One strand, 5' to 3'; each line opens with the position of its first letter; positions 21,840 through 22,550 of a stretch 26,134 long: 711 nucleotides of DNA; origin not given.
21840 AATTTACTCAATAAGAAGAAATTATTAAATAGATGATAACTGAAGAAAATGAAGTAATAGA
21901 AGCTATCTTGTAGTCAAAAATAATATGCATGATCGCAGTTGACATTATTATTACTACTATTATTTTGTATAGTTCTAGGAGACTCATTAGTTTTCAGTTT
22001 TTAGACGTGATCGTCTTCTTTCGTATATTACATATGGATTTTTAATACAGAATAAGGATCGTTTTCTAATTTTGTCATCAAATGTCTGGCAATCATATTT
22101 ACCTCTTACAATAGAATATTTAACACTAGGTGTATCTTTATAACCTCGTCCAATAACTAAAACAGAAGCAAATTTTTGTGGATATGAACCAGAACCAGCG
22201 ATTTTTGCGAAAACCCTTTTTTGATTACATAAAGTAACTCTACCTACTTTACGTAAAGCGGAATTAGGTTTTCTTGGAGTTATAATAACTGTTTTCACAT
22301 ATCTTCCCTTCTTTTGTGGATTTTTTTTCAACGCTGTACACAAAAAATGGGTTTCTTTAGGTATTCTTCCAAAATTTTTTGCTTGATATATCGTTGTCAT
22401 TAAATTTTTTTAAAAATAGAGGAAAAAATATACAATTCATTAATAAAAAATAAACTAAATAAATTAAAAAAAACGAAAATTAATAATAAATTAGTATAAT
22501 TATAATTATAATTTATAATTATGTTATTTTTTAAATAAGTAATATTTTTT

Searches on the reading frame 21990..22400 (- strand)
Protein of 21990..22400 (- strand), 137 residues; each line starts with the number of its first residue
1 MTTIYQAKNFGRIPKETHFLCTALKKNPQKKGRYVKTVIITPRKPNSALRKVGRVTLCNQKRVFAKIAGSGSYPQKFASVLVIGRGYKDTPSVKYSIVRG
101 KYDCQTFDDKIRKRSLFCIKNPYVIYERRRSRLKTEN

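Call 19: find_encoding_contigs(protein=window:21990-22400:-, flank=10000, max_places=6)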
Protein window:21990-22400:- (137 aa): no gene with exactly this product is on record in the collection.

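Call 48: search_protein_families(library=pfam, proteins=[window:21990-22400:-], max_evalue=0.001)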
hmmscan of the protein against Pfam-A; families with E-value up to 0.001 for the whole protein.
seq(137 aa): 1 family
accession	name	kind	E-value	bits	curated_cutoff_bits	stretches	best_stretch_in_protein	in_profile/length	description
PF00164.32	Ribosom_S12_S23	-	6.2e-16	58.5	22.3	1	22-110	6-98/110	Ribosomal protein S12/S23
